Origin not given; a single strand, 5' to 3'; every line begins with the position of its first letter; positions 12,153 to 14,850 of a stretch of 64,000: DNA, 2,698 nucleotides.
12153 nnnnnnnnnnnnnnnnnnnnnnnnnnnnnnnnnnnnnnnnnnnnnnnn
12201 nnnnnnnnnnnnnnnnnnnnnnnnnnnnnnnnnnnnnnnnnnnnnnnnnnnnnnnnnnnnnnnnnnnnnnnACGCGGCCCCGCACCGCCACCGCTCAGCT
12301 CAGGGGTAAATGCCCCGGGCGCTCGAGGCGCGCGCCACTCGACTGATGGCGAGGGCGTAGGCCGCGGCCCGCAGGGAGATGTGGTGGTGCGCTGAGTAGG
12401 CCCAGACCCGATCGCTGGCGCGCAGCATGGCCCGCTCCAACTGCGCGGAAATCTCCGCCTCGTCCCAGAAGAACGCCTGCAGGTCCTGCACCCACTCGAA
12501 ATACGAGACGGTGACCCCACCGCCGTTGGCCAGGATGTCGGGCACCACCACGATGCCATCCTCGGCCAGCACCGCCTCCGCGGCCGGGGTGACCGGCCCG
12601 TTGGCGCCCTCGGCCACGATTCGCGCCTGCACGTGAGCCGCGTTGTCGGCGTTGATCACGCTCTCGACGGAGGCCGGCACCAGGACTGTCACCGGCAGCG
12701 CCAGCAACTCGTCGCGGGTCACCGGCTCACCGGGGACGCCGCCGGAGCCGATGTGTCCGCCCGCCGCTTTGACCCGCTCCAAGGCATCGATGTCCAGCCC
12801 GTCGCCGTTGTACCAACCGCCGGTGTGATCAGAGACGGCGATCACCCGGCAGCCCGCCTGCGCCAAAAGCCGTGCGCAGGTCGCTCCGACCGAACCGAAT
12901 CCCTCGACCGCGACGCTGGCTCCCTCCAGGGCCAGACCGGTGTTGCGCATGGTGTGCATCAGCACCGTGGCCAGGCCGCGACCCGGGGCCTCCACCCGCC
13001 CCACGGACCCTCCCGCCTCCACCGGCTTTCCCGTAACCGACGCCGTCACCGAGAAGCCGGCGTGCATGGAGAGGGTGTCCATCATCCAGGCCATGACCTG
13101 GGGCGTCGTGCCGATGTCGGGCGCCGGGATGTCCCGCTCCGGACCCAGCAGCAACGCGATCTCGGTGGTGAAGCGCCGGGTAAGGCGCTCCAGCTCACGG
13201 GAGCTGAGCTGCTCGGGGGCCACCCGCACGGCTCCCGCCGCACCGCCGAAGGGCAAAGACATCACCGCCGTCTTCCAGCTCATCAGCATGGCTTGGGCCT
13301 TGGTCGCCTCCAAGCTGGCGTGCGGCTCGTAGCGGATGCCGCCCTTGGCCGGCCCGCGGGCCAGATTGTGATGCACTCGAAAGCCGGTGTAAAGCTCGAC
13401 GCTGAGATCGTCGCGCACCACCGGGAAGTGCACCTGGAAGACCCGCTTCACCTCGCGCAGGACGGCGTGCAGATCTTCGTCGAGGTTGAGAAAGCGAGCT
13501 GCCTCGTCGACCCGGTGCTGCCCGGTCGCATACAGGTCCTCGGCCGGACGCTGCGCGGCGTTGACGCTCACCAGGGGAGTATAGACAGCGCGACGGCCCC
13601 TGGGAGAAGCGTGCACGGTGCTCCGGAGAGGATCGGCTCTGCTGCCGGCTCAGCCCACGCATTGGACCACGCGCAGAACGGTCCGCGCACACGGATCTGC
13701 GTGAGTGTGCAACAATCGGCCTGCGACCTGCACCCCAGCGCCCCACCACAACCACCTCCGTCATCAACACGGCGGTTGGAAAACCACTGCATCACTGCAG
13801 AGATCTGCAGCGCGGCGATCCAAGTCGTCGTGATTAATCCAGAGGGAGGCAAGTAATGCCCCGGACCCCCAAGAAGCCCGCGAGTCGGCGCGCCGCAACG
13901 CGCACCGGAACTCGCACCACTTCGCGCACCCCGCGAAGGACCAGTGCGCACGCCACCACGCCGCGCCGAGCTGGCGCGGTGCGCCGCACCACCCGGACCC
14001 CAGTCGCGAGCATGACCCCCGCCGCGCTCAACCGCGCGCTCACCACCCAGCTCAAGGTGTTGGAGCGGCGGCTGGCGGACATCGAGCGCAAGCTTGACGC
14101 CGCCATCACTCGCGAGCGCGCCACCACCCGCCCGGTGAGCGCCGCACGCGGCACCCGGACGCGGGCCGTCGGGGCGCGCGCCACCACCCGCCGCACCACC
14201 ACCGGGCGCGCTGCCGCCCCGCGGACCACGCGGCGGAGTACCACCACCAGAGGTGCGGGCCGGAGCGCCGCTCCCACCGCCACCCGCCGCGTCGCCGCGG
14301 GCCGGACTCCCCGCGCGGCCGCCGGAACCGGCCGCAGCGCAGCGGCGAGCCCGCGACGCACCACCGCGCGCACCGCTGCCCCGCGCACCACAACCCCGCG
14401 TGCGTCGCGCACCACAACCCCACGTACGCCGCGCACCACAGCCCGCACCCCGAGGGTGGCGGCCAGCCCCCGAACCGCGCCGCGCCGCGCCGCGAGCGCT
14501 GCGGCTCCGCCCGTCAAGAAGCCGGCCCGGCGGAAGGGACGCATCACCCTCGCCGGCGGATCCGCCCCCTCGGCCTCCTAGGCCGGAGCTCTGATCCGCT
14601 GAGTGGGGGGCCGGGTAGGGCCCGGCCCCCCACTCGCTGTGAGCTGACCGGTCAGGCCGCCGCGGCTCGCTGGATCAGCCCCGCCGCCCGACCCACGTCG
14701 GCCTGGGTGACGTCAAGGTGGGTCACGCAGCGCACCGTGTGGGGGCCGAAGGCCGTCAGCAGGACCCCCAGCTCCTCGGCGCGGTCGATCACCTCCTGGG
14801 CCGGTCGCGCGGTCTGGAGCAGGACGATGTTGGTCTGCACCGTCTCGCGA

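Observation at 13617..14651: Extremely basic Arg/Thr/Pro-repeat protein (histone/Hlp-like) with a strong SD and a perfect 15-bp terminator hairpin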

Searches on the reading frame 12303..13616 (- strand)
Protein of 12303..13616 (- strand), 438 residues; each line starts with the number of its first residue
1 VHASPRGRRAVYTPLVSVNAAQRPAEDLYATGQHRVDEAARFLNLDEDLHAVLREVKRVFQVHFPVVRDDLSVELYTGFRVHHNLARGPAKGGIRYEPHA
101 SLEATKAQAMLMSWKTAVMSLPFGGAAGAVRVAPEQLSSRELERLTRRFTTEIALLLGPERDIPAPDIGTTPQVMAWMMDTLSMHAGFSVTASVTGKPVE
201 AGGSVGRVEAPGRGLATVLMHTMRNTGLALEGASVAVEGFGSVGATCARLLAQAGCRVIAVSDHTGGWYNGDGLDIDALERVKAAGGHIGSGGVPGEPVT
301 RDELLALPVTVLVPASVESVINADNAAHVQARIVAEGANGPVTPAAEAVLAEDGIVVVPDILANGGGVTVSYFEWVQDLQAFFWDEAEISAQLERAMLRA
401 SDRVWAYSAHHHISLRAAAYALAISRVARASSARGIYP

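Call 4: search_protein_families(library=pfam, proteins=[window:12303-13616:-], max_evalue=0.1)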
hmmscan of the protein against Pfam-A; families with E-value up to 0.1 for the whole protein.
window:12303-13616:- (438 aa): 8 families
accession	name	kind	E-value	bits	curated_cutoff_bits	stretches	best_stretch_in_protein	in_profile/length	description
PF00208.27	ELFV_dehydrog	-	4.2e-67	226.8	23.4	1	202-435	1-241/241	Glutamate/Leucine/Phenylalanine/Valine dehydrogenase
PF02812.23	ELFV_dehydrog_N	-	1.8e-47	160.7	25.3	1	57-183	2-128/129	Glu/Leu/Phe/Val dehydrogenase, dimerisation domain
PF02826.25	2-Hacid_dh_C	-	0.00064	19.6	25.1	1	224-264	28-68/178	D-isomer specific 2-hydroxyacid dehydrogenase, NAD binding domain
PF00670.27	AdoHcyase_NAD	-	0.0014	19.2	27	1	222-260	13-51/162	S-adenosyl-L-homocysteine hydrolase, NAD binding domain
PF00899.27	ThiF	-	0.0069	16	28.1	1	229-264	17-52/238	ThiF family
PF05088.18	Bac_GDH_CD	-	0.007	15.4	22.8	1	325-374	398-447/497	Bacterial NAD-glutamate dehydrogenase, catalytic domain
PF13241.12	NAD_binding_7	-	0.019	16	22.1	1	228-271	3-41/104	Putative NAD(P)-binding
PF02558.23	ApbA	-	0.073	13.1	22.2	0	235-262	1-28/150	Ketopantoate reductase PanE/ApbA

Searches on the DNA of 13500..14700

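Call 11: search_rna_families(source=window, start=13500, end=14700, threshold=evalue, max_evalue=1)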
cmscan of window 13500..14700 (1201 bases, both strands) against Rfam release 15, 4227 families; matches with E-value up to 1: 2.
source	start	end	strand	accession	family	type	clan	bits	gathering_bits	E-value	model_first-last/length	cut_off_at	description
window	14599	14635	+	RF03620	mir-1233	Gene; miRNA;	-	23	87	0.31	1-82/82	no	mir-1233 microRNA precursor family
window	14600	14635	-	RF03307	mir-1825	Gene; miRNA;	-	19.7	70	0.52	1-52/52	no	mir-1825 microRNA precursor family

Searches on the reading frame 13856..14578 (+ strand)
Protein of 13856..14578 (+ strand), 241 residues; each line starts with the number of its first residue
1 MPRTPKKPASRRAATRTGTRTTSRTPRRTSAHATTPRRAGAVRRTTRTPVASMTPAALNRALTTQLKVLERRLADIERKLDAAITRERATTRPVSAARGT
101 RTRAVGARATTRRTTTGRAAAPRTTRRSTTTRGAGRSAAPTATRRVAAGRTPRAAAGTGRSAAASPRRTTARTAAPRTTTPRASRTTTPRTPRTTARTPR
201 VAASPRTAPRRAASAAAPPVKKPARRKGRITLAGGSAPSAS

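Call 4: search_protein_families(library=pfam, proteins=[window:13856-14578:+], max_evalue=0.1)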
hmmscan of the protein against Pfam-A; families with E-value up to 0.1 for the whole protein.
window:13856-14578:+ (241 aa): 0 families

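Call 5: find_homologous_proteins(query=window:13856-14578:+, max_evalue=0.001)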
Query window:13856-14578:+: 8000 candidates shared short words with the query, none scored E <= 0.001.

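Call 6: find_encoding_contigs(protein=window:13856-14578:+, flank=6000)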
Protein window:13856-14578:+ (241 aa): 8 contigs read that carry it; 5 places shown.
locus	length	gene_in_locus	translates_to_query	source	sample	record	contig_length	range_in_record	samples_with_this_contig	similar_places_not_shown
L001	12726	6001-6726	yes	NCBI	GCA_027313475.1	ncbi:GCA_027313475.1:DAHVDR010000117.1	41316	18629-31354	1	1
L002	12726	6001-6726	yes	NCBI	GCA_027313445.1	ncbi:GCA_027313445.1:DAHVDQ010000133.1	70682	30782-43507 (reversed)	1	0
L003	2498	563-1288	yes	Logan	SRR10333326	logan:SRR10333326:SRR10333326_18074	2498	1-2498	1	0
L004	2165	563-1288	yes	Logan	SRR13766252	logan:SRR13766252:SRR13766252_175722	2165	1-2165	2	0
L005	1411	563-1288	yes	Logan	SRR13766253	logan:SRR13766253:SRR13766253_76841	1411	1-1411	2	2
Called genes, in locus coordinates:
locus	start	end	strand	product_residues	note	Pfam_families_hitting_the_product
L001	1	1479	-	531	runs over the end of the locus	PF00117:GATase, PF07722:Peptidase_C26, PF02540:NAD_synthase (faint), PF00958:GMP_synt_C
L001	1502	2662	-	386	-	PF00478:IMPDH, PF01070:FMN_dh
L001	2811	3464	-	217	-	PF04203:Sortase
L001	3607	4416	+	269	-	PF00072:Response_reg, PF00486:Trans_reg_C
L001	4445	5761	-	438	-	PF02812:ELFV_dehydrog_N, PF00208:ELFV_dehydrog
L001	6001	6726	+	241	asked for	-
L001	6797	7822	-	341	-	PF01212:Beta_elim_lyase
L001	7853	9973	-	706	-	PF00672:HAMP (weak), PF01590:GAF, PF13185:GAF_2, PF00990:GGDEF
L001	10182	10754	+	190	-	-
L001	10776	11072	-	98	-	PF01176:eIF-1a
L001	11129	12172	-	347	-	PF01557:FAA_hydrolase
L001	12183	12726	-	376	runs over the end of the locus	-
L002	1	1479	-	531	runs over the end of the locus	PF00117:GATase, PF07722:Peptidase_C26, PF02540:NAD_synthase (faint), PF00958:GMP_synt_C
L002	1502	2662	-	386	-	PF00478:IMPDH, PF01070:FMN_dh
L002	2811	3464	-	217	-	PF04203:Sortase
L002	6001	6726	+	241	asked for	-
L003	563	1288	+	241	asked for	-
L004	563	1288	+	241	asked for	-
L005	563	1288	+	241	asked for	-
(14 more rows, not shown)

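Call 20: find_related_loci(query=A2, collection=metagenome_contigs, flank=4000)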
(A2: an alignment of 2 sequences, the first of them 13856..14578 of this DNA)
Query A2 (241 aa) in metagenome_contigs; peptide patterns used: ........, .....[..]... (x = any residue, [..] = any of these).
593 stretches matched a pattern; 1 encode a relative of the query (tblastn E <= 1e-3); 1 distinct loci.
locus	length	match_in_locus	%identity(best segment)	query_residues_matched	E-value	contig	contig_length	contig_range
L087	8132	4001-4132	73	49-92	5e-17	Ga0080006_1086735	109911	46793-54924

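Call 31: search_protein_families(library=ncbifam, proteins=[window:13856-14578:+, L087:3842-4576:+], max_evalue=1)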
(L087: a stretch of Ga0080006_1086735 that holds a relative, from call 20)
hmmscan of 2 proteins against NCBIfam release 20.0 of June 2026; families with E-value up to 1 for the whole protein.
window:13856-14578:+ (241 aa): 0 families

L087:3842-4576:+ (245 aa): 0 families

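Call 32: search_solved_structures(query=window:13856-14578:+, max_evalue=1)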
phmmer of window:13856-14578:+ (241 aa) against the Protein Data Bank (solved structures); distinct sequences matched with E-value up to 1: 1.
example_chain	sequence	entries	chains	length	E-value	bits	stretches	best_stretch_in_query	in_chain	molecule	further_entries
6wc3_B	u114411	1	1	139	0.033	17.9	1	51-110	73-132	Protein transport protein SEC20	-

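Call 39: search_protein_representatives(alignment_id=A4)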
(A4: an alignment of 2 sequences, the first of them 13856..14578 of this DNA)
Query: 2 sequences, 242 profile positions. Proteins with E-value up to 0.001 (for the whole library): 4; up to 1e-10: 1; up to 1e-30: 1. The best 4 are listed.
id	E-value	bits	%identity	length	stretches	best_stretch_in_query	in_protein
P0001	1.2e-33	133.6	-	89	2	53-135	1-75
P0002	1.6e-09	54.6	-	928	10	47-92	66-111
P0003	2.6e-04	37.5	-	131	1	51-106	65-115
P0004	5.8e-04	36.3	-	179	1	1-86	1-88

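Call 42: find_encoding_contigs(protein=P0004, flank=5000)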
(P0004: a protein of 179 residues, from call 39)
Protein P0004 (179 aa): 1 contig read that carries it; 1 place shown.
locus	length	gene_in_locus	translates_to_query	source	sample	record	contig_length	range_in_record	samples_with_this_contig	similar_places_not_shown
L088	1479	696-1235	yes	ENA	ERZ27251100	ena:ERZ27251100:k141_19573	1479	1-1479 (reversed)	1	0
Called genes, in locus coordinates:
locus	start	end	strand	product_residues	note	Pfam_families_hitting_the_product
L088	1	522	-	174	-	?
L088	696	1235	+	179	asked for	-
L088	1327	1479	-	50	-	?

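Call 43: find_encoding_contigs(protein=P0003, flank=5000)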
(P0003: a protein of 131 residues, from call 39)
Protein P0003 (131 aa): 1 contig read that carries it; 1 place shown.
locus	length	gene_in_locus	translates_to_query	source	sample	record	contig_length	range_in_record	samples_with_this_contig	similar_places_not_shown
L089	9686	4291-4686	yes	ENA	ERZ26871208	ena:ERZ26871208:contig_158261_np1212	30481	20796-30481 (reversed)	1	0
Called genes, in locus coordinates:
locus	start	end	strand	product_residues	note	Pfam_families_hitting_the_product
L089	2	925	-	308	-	?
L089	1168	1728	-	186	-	PF04203:Sortase (weak)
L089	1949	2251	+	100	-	PF00072:Response_reg (weak)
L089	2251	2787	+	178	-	PF00486:Trans_reg_C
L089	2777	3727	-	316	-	PF02812:ELFV_dehydrog_N, PF00208:ELFV_dehydrog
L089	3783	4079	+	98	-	-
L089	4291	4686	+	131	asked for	-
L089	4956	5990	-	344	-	PF01212:Beta_elim_lyase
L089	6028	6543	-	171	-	PF00990:GGDEF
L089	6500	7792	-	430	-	PF01590:GAF, PF13185:GAF_2, PF13492:GAF_3 (weak)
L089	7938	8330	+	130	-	-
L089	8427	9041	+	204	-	-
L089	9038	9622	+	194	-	PF01073:3Beta_HSD, PF01370:Epimerase, PF02719:Polysacc_synt_2 (weak), PF04321:RmlD_sub_bind, PF07993:NAD_binding_4 (faint), PF13460:NAD_binding_10 (weak), PF16363:GDP_Man_Dehyd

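Call 45: predict_structure(alignment_id=A4)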
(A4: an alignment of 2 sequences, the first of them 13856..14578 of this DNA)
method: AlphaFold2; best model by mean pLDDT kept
length: 241 residues; sequences in the alignment: 2
mean_pLDDT: 52.6   pTM: 0.20
mean pLDDT of the five models: 52.6, 52.6, 52.5, 49.3, 48.8
residues with pLDDT >= 90: 22; 70-90: 14; 50-70: 52; < 50: 153
segments of 3 or more residues with pLDDT < 50: 11-14, 23-28, 30-33, 35-44, 92-95, 97-123, 130-181, 183-185, 200-204, 206-218, 233-241
pLDDT, mean of each block of 10 residues (from residue 1): 53 49 49 46 51 79 94 95 81 47 41 40 48 39 39 39 42 44 50 51 45 46 55 44 44
secondary structure, 60 per line:
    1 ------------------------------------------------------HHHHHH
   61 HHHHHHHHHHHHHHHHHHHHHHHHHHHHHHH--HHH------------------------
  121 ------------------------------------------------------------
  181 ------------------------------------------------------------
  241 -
elements in order: H55-91

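Call 54: search_protein_families(library=pfam, proteins=[window:13856-14578:+, L087:3842-4576:+], max_evalue=10)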
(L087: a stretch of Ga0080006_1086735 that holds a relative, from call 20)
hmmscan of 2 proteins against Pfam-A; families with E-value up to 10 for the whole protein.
window:13856-14578:+ (241 aa): 1 family
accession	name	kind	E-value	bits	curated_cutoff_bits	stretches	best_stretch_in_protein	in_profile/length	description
PF17253.7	DUF5320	-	0.43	12.2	27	1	23-81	43-97/99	Family of unknown function (DUF5320)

L087:3842-4576:+ (245 aa): 2 families
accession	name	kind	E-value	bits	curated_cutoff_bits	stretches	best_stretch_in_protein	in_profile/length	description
PF17253.7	DUF5320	-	0.079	14.6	27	1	3-86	15-97/99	Family of unknown function (DUF5320)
PF21037.2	CCDC138_cc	-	0.1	13.1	27.1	1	64-90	31-57/59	Coiled-coil-domain-containing protein 138, coiled-coil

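Call 63: list_cluster_members(proteins=[window:13856-14578:+, window:14655-15677:-, P0004, P0003])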
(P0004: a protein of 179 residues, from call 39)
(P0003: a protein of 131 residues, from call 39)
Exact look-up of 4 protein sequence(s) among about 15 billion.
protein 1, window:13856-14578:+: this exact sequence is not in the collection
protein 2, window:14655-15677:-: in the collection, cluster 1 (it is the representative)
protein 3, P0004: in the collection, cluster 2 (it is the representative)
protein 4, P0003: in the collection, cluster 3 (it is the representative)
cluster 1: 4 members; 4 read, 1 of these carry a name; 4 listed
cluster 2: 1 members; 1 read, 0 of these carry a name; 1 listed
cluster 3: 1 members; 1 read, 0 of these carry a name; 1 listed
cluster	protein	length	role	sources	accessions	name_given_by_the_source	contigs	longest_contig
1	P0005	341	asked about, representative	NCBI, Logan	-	-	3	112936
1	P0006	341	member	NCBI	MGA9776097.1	MAG: GntG family PLP-dependent aldolase [Candidatus Dormiibacterota bacterium]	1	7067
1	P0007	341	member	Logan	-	-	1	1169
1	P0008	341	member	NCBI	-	-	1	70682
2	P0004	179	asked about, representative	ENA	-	-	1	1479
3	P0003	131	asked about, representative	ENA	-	-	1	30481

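Call 66: search_protein_families(library=phrogs, proteins=[window:13856-14578:+, L087:3842-4576:+], max_evalue=0.1)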
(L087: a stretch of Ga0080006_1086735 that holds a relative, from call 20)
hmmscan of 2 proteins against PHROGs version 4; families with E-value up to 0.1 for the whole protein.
window:13856-14578:+ (241 aa): 0 families

L087:3842-4576:+ (245 aa): 0 families

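Call 67: search_protein_families(library=padloc, proteins=[window:13856-14578:+, L087:3842-4576:+], max_evalue=0.1)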
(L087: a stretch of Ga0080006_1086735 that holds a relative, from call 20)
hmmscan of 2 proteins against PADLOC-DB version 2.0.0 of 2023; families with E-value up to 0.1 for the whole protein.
window:13856-14578:+ (241 aa): 0 families

L087:3842-4576:+ (245 aa): 0 families

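Call 68: search_dna_similar(query=window:13856-14578:+, collection=plasmids, mode=protein, max_evalue=0.01, max_rows=10)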
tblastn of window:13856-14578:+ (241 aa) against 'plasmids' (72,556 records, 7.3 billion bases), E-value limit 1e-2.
No match.
